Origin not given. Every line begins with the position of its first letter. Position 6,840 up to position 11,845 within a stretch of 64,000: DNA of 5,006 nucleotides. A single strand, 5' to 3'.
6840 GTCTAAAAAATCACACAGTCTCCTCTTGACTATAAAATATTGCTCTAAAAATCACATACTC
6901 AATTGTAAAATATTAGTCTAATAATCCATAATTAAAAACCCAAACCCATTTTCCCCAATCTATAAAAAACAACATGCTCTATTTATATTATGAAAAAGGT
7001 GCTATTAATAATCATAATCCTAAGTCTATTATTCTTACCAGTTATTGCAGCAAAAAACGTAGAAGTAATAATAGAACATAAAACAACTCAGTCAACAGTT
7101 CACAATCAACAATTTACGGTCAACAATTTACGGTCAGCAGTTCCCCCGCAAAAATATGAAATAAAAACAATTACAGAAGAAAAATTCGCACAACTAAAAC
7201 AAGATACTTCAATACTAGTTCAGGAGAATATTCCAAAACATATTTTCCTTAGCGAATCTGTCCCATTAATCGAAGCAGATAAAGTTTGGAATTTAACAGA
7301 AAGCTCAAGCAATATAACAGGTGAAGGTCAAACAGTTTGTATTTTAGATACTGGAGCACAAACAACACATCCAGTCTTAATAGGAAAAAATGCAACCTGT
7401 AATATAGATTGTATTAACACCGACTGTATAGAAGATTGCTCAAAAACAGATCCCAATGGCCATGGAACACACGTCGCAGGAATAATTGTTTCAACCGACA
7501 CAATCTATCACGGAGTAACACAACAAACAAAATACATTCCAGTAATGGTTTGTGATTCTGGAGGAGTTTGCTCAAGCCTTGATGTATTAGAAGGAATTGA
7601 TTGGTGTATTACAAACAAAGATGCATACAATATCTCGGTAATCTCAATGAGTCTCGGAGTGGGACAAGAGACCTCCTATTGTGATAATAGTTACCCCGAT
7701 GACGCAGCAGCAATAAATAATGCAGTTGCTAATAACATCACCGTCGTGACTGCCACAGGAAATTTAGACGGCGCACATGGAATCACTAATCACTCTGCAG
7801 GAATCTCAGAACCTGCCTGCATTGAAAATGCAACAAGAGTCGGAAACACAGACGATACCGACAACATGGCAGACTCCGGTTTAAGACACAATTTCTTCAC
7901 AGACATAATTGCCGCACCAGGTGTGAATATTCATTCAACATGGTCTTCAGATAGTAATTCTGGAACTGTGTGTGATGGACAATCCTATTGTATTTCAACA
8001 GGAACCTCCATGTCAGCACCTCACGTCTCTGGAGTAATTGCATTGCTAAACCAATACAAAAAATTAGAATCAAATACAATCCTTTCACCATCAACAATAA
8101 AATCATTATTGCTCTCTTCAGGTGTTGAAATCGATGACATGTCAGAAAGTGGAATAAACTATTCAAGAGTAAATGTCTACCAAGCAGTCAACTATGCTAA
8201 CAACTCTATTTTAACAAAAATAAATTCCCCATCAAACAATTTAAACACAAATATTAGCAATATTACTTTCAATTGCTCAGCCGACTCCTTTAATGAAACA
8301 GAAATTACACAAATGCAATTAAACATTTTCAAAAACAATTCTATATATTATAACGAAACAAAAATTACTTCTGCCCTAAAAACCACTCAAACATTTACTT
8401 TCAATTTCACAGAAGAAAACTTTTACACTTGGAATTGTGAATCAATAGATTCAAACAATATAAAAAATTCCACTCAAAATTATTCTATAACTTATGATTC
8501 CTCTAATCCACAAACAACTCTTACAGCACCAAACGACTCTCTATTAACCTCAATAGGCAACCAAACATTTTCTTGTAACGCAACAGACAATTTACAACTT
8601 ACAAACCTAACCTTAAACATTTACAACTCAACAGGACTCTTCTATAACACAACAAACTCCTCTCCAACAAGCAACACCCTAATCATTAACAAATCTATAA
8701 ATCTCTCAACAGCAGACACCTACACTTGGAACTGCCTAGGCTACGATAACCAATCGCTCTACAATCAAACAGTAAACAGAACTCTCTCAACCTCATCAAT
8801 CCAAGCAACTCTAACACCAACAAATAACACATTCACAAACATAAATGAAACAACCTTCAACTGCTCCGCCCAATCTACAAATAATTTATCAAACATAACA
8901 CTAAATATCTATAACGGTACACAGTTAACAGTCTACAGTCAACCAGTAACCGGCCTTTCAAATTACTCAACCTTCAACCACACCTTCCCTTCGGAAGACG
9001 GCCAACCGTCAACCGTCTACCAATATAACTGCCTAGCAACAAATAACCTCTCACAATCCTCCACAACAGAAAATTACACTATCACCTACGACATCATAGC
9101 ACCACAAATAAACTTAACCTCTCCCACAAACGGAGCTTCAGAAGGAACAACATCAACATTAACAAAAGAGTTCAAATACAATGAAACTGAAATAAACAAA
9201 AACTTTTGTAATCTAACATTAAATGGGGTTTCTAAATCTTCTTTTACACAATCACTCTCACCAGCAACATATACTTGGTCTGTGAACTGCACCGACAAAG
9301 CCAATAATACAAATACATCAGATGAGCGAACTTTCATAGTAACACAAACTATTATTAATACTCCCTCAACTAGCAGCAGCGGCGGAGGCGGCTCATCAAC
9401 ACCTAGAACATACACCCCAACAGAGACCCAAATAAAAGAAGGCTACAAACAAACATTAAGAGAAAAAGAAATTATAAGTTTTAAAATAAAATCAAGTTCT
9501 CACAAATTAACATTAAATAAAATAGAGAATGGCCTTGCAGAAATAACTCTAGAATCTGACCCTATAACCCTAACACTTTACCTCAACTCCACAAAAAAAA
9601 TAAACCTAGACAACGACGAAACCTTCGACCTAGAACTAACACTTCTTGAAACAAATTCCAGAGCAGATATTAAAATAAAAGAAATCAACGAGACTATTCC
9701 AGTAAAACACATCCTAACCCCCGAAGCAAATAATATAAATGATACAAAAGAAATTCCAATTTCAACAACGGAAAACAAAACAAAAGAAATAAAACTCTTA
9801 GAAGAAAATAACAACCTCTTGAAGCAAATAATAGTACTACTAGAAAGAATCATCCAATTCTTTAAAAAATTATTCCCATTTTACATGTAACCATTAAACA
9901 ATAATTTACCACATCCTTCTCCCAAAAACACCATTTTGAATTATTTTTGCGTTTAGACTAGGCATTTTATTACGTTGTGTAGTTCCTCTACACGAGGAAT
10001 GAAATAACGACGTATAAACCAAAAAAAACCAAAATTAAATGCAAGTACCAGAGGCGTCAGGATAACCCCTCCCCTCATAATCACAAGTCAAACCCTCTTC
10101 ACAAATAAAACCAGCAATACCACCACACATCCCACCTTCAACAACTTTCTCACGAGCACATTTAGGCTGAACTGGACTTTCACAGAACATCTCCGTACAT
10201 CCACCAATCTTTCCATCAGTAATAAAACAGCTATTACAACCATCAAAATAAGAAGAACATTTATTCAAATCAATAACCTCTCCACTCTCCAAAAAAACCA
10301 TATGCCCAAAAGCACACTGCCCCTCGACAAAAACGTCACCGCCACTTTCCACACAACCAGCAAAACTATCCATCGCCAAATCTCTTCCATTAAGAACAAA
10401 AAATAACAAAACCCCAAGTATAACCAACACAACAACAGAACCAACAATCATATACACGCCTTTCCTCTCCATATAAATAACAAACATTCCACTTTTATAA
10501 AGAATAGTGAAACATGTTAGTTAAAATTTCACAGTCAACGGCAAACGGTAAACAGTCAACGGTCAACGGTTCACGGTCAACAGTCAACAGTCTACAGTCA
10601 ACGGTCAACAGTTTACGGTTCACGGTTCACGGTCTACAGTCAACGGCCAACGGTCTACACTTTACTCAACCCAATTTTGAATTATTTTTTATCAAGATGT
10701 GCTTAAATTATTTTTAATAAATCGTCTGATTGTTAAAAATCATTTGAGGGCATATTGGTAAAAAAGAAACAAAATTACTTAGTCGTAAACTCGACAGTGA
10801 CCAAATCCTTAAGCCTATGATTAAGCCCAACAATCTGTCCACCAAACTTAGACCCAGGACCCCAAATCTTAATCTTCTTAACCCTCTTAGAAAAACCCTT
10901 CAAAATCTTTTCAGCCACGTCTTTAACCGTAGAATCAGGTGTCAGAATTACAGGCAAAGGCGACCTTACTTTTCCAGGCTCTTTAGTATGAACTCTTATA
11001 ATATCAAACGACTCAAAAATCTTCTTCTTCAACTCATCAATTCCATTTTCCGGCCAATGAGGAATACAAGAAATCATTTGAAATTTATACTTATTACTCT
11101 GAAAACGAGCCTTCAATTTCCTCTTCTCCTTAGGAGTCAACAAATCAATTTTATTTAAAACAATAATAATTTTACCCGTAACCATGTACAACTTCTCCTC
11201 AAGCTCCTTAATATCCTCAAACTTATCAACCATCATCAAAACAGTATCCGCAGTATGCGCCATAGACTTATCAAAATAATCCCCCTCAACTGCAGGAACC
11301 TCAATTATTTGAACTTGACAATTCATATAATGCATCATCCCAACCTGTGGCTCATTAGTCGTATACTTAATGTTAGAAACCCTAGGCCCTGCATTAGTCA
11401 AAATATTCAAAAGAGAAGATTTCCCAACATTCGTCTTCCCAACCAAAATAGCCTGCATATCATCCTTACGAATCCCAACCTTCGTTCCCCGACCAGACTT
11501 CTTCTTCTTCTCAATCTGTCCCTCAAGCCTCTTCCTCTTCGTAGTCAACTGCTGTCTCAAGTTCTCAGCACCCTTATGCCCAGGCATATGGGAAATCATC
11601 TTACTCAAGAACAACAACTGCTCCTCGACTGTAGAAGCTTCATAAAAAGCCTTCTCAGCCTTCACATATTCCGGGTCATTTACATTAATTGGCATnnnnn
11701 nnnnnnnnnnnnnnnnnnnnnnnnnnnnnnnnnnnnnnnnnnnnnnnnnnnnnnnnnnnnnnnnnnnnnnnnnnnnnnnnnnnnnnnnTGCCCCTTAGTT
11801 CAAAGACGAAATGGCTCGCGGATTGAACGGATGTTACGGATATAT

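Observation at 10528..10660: STRR-like degenerate heptanucleotide arrays scattered at gene 5' ends with a common strand polarity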

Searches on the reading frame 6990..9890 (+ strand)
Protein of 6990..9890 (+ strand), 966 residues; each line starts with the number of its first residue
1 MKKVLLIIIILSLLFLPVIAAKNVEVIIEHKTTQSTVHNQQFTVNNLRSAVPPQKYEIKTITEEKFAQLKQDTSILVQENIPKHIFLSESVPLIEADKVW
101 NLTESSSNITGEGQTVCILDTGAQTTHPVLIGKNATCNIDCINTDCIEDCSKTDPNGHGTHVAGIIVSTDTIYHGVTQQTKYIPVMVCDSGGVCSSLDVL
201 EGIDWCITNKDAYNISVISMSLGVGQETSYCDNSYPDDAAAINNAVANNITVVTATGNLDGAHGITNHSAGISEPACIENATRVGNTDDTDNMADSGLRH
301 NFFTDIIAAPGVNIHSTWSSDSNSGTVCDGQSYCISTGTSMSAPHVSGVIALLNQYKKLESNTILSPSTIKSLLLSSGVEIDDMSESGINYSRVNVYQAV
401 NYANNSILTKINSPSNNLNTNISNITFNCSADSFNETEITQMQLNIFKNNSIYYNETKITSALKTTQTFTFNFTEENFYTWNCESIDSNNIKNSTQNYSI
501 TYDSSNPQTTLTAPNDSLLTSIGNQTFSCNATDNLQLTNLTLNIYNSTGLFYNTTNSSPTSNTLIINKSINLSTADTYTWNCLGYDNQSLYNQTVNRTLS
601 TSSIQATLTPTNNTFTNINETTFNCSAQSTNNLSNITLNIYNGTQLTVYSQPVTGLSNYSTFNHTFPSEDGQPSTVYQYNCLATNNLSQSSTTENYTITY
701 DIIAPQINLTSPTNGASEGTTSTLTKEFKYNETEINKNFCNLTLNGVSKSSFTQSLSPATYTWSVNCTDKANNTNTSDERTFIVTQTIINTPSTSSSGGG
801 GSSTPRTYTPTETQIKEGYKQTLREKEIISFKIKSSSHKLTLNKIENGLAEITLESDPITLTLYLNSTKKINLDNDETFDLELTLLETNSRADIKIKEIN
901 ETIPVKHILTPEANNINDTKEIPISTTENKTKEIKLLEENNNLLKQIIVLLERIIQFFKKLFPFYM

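Call 15: search_protein_families(library=pfam, proteins=[window:6990-9890:+], max_evalue=0.01)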
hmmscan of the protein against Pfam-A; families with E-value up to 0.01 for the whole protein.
window:6990-9890:+ (966 aa): 1 family
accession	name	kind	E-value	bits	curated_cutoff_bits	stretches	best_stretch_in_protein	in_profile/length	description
PF00082.27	Peptidase_S8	-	4.3e-36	125.2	21.8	1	111-377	1-272/288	Subtilase family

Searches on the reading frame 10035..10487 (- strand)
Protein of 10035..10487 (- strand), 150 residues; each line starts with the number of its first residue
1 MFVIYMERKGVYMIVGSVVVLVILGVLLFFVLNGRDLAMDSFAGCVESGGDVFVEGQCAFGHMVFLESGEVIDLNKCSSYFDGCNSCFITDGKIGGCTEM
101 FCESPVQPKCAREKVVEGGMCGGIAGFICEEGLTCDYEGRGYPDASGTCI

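Call 15: search_protein_families(library=pfam, proteins=[window:10035-10487:-], max_evalue=0.01)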
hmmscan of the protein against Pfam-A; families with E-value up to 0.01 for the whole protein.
window:10035-10487:- (150 aa): 1 family
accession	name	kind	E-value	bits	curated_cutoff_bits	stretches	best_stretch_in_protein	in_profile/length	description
PF05375.19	Pacifastin_I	-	0.0015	18.7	27.9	1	78-105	6-33/40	Pacifastin inhibitor (LCMII)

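Call 22: find_encoding_contigs(protein=window:10035-10487:-, flank=10000, max_places=10)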
Protein window:10035-10487:- (150 aa): 3 contigs read that carry it; 2 places shown.
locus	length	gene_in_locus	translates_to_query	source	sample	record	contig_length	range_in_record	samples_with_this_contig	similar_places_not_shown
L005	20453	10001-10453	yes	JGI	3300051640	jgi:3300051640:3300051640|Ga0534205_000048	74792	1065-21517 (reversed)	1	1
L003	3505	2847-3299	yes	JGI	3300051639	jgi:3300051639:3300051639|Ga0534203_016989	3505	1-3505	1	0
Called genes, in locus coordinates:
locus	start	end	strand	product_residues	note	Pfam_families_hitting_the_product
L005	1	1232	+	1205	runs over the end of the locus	PF13385:Laminin_G_3, PF07705:CARDB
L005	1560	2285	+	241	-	-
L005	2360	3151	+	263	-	-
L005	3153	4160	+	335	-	-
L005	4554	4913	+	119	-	PF05635:23S_rRNA_IVP, PF22296:bAvd (weak)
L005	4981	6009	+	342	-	PF00579:tRNA-synt_1b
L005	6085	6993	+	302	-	PF21623:HK_sensor_dom_bact, PF02743:dCache_1 (weak)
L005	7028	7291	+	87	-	-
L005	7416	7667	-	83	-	-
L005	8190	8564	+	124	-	PF13366:PDDEXK_3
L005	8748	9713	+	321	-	PF03193:RsgA_GTPase (faint), PF01926:MMR_HSR1, PF02421:FeoB_N, PF16897:MMR_HSR1_Xtn (faint), PF02824:TGS (weak)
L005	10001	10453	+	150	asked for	-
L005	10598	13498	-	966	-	PF00082:Peptidase_S8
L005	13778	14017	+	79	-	-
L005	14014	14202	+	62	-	PF14947:HTH_45 (weak)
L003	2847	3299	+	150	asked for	-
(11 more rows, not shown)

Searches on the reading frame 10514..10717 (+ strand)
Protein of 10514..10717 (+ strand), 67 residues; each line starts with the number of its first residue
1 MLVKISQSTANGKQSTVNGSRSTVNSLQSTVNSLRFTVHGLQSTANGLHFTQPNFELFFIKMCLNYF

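Call 77: find_homologous_proteins(query=window:10514-10717:+, max_evalue=0.001)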
Query window:10514-10717:+: 3 candidates shared short words with the query, none scored E <= 0.001.
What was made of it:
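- Tried and rejected: Protein search with the array's open frame, to trace arrays in other archaea: 3 candidates, no hits, uninformative (call 77).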

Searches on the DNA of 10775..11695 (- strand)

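Call 54: search_rna_families(sources=[L213, L215, L216, L210], threshold=evalue, max_evalue=0.01)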
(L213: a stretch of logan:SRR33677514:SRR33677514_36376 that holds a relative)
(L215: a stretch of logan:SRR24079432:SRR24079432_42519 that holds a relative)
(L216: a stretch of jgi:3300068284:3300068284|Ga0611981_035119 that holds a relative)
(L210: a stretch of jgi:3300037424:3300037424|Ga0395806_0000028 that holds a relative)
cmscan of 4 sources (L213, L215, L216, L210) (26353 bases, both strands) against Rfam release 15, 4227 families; matches with E-value up to 0.01: 0.
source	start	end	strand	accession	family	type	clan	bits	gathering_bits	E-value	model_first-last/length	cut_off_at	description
